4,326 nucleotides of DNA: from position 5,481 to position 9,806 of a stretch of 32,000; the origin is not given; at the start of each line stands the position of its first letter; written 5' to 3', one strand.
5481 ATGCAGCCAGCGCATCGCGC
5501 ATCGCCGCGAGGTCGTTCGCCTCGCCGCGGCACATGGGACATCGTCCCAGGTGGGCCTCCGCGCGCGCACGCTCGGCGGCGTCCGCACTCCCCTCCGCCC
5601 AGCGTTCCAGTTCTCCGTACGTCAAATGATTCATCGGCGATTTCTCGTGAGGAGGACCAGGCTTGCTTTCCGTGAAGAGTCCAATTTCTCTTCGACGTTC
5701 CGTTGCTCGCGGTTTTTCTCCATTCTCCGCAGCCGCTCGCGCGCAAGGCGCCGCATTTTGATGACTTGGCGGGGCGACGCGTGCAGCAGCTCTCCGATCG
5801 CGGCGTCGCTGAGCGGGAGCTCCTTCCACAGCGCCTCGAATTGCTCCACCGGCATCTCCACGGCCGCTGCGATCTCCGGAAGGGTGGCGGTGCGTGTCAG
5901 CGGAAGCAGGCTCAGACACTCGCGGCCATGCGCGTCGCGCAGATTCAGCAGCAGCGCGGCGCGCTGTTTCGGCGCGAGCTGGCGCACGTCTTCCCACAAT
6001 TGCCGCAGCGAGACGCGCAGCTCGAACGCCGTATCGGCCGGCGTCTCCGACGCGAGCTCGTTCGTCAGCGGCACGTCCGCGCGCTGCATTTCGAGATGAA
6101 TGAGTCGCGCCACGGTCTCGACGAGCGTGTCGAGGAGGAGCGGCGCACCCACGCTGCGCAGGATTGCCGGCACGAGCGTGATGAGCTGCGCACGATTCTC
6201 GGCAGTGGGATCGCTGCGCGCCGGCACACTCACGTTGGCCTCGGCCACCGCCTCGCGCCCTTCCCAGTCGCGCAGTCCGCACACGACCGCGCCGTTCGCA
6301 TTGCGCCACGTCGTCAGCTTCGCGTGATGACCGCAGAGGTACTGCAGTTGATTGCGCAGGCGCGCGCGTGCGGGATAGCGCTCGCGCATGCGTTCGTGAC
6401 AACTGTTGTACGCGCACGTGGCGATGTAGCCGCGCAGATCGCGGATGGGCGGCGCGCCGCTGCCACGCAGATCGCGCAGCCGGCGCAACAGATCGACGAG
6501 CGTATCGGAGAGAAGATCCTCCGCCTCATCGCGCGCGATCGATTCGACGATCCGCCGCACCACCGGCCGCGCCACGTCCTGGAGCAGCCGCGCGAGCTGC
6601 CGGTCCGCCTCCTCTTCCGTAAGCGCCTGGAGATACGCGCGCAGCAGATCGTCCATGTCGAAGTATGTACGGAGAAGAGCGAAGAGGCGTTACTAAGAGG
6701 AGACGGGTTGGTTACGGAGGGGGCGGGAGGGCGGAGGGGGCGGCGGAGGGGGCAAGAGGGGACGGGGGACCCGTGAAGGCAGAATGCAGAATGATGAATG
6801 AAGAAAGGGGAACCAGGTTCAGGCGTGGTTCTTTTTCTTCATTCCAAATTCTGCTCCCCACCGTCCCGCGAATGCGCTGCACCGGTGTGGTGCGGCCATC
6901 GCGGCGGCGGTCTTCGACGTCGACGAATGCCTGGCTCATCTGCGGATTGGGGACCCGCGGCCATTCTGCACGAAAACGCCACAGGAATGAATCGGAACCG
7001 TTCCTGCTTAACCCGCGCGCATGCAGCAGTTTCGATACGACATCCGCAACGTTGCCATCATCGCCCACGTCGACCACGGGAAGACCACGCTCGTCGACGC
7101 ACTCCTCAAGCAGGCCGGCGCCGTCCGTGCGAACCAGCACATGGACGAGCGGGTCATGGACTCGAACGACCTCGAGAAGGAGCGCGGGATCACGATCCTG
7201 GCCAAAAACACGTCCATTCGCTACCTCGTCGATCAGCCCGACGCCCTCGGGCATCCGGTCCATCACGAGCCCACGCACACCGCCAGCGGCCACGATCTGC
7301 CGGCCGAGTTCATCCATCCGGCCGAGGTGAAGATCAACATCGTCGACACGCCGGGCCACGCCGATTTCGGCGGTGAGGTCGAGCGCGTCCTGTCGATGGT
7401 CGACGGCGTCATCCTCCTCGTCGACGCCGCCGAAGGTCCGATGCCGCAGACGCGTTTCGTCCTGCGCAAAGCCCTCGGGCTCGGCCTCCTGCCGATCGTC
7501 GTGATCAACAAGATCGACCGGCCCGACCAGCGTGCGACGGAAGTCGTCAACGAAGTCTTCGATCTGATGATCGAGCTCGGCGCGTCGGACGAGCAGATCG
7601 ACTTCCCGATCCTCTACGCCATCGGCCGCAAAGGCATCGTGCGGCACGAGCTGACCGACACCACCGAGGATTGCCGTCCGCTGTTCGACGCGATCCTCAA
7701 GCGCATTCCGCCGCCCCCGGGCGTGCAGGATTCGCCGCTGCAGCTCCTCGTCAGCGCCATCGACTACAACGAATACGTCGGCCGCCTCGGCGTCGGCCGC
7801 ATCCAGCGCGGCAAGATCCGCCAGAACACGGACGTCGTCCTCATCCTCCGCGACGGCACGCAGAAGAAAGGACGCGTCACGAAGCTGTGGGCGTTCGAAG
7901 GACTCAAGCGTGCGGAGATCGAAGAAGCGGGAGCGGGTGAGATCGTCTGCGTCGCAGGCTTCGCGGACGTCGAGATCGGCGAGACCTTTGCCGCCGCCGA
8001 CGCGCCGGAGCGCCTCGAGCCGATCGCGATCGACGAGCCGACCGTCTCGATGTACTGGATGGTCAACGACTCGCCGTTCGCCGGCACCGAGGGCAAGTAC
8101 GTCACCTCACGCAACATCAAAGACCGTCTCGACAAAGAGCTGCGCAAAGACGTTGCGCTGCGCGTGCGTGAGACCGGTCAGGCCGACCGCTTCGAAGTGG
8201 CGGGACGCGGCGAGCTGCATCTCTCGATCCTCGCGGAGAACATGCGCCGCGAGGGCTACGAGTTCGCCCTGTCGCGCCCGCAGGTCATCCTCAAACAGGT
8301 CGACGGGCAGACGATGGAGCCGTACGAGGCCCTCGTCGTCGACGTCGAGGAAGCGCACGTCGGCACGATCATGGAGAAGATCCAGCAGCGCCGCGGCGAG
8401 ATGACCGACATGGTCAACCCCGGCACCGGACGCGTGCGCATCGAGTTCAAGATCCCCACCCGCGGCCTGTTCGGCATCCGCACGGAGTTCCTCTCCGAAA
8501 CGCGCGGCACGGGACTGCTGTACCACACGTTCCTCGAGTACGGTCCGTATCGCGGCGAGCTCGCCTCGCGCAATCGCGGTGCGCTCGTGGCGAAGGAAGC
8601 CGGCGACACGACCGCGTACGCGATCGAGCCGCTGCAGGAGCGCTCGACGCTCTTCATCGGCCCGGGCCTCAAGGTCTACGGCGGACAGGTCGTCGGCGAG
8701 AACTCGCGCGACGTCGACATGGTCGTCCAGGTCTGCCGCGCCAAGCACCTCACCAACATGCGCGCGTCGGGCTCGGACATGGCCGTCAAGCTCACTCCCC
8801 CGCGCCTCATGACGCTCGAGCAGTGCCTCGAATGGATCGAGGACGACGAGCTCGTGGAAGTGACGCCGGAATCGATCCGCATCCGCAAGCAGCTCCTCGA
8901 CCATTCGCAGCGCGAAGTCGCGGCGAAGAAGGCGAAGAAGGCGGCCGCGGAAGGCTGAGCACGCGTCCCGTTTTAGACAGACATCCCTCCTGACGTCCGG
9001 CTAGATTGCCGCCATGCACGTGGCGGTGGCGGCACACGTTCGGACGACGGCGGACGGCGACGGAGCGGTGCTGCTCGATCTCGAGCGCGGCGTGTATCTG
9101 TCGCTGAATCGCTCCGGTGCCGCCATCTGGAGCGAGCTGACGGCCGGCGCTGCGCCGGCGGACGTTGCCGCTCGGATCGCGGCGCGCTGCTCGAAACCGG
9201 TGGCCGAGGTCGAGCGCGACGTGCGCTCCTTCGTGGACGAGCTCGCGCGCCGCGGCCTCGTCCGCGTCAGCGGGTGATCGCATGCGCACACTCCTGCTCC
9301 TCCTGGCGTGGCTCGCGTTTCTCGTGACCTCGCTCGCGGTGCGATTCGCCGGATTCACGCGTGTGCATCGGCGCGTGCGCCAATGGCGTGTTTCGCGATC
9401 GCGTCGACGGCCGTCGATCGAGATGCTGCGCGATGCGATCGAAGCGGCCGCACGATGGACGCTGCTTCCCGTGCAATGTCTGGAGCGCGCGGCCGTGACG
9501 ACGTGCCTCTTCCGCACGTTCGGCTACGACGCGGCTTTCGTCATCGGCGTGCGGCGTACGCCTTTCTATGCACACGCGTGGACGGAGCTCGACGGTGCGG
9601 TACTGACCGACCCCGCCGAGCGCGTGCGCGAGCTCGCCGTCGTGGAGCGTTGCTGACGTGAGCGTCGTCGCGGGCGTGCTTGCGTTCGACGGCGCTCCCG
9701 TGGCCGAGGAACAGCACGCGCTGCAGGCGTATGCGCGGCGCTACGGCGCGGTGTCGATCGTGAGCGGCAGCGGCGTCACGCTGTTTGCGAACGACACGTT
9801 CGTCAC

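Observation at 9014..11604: Compact lasso-peptide biosynthetic cluster (B1-B2-C-A) directly downstream of typA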

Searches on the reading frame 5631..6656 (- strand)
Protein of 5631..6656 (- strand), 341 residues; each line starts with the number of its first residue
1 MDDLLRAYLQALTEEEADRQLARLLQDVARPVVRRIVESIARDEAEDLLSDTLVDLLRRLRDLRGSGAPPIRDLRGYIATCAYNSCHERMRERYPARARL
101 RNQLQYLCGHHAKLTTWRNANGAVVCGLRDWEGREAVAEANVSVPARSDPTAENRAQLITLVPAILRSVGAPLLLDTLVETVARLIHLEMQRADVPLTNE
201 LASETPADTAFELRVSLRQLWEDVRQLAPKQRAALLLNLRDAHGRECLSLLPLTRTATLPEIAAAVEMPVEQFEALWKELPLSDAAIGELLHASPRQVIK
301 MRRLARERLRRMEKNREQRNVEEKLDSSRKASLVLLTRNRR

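Call 3: search_protein_families(library=pfam, proteins=[window:5631-6656:-], max_evalue=0.01)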
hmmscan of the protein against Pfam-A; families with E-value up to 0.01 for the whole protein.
window:5631-6656:- (341 aa): 1 family
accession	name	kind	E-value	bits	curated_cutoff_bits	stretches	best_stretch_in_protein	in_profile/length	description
PF04542.20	Sigma70_r2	-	0.00044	20.4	24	1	30-92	6-67/71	Sigma-70 region 2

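Call 4: search_protein_families(library=ncbifam, proteins=[window:5631-6656:-], max_evalue=0.01)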
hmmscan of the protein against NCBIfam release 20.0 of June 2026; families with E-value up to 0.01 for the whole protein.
window:5631-6656:- (341 aa): 2 families
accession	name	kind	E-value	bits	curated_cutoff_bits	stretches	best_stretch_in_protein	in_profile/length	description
TIGR02937.1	sigma70-ECF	superfamily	1.3e-08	34.6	42.9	1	25-311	6-163/165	sigma-70 family RNA polymerase sigma factor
TIGR02952.1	Sig70_famx2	equivalog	0.0014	18.5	206.45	0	15-94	7-83/170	ECF subfamily RNA polymerase sigma factor, BldN family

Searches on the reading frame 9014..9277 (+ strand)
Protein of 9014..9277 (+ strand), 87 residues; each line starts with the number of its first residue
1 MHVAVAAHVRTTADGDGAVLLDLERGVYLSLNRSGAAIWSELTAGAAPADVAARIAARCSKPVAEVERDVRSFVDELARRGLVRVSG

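Call 3: search_protein_families(library=pfam, proteins=[window:9014-9277:+], max_evalue=0.01)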
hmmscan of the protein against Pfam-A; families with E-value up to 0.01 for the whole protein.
window:9014-9277:+ (87 aa): 1 family
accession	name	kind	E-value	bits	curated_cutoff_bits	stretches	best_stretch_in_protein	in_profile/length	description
PF05402.18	PqqD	-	1.4e-16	61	23.4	1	18-83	2-67/67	Coenzyme PQQ synthesis protein D (PqqD)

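Call 4: search_protein_families(library=ncbifam, proteins=[window:9014-9277:+], max_evalue=0.01)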
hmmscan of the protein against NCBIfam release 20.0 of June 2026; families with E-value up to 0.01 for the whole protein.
window:9014-9277:+ (87 aa): 5 families
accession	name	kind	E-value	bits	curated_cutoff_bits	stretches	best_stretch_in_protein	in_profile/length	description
NF033530.1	lasso_PqqD_Strm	exception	8.8e-17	61.1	70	1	7-83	2-78/78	lasso peptide biosynthesis PqqD family chaperone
NF033536.1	lasso_PqqD_Bac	exception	5.1e-07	29.7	80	1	15-85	19-88/88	lasso peptide biosynthesis PqqD family chaperone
TIGR04248.1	SCM_PqqD_rel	equivalog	6.4e-07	29.5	100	1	16-85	14-83/84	SynChlorMet cassette protein ScmD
TIGR04302.1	geo_PqqD_fam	equivalog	8.2e-05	23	100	1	23-83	41-100/102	GeoRSP system PqqD family peptide chaperone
TIGR03859.1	PQQ_PqqD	equivalog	0.00022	21.1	46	1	17-82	17-79/81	pyrroloquinoline quinone biosynthesis peptide chaperone PqqD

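Call 25: search_solved_structures(query=window:9014-9277:+, max_evalue=1, show_alignments=2)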
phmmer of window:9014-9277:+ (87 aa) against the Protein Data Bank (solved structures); distinct sequences matched with E-value up to 1: 4.
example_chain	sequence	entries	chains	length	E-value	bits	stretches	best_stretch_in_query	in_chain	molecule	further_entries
5v1u_A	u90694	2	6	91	6e-09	39.2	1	15-83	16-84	TbiB1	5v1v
6jx3_B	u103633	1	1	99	7.7e-06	29.3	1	15-82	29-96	TfuB1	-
9x90_B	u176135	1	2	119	0.0057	20.2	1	15-85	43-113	Lasso peptide biosynthesis PqqD family chaperone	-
9x8z_B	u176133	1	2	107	0.097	16.3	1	19-84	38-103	PqqD family protein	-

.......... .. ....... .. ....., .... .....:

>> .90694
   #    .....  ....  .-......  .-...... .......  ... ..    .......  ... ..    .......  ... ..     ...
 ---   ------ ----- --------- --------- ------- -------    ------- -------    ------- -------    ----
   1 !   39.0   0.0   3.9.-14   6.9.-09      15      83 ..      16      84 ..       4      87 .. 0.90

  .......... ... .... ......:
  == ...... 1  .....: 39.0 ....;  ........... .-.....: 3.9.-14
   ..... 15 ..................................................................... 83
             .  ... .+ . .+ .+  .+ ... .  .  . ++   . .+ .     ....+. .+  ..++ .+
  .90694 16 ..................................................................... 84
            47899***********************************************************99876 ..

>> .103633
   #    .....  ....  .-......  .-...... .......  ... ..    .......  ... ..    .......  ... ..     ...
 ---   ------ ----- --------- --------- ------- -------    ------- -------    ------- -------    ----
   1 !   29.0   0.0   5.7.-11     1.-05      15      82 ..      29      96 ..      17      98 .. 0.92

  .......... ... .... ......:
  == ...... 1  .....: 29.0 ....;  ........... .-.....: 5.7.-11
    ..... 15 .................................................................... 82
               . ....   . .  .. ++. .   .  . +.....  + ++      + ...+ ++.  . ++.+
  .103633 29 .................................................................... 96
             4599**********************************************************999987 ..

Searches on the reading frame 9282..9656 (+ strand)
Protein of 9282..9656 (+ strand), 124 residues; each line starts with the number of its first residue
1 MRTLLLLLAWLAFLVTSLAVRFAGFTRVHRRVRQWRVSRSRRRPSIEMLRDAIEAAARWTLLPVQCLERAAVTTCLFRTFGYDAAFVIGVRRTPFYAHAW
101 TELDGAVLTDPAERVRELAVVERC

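Call 3: search_protein_families(library=pfam, proteins=[window:9282-9656:+], max_evalue=0.01)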
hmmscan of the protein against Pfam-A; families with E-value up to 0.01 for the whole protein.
window:9282-9656:+ (124 aa): 2 families
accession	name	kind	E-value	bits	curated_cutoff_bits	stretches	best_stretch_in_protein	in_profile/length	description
PF13471.12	Transglut_core3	-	4.2e-22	78.7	26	1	15-121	4-115/117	Transglutaminase-like superfamily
PF01841.26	Transglut_core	-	0.00018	22.2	23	1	58-102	51-95/108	Transglutaminase-like superfamily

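Call 4: search_protein_families(library=ncbifam, proteins=[window:9282-9656:+], max_evalue=0.01)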
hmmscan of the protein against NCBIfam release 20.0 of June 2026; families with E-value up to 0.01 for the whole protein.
window:9282-9656:+ (124 aa): 1 family
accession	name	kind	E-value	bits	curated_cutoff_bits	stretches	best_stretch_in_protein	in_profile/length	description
NF033537.1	lasso_biosyn_B2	equivalog_domain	9e-21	74.6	33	1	4-120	8-128/132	lasso peptide biosynthesis B2 protein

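Call 24: search_solved_structures(query=window:9282-9656:+, max_evalue=1, show_alignments=2)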
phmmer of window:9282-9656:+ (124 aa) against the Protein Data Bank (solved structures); distinct sequences matched with E-value up to 1: 0.

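Call 59: search_solved_structures(query=A2, max_evalue=1, show_alignments=2)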
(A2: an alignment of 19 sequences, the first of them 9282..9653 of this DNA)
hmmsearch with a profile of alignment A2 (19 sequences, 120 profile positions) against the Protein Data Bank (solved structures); distinct sequences matched with E-value up to 1: 0.

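Call 61: list_cluster_members(proteins=[P0001, P0121, window:9282-9656:+])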
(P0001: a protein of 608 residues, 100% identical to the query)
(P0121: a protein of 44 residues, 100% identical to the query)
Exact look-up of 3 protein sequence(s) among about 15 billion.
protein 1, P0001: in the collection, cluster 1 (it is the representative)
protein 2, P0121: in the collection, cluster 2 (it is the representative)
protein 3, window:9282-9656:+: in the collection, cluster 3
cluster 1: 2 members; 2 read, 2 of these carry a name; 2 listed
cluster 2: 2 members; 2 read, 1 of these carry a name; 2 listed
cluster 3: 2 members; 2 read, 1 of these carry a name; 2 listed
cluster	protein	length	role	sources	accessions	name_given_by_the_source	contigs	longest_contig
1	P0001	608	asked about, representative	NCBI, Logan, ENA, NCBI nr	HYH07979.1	MAG TPA: asparagine synthase-related protein [Thermoanaerobaculia bacterium] | asparagine synthase-related protein [Thermoanaerobaculia bacterium]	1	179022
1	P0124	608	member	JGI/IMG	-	asparagine synthase (glutamine-hydrolysing)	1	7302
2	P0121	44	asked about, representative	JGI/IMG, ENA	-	-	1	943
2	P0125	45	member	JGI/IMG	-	hypothetical protein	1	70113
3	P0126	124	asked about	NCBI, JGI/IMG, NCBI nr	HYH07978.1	MAG TPA: lasso peptide biosynthesis B2 protein [Thermoanaerobaculia bacterium] | hypothetical protein | lasso peptide biosynthesis B2 protein [Thermoanaerobaculia bacterium]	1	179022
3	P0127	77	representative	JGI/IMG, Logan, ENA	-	-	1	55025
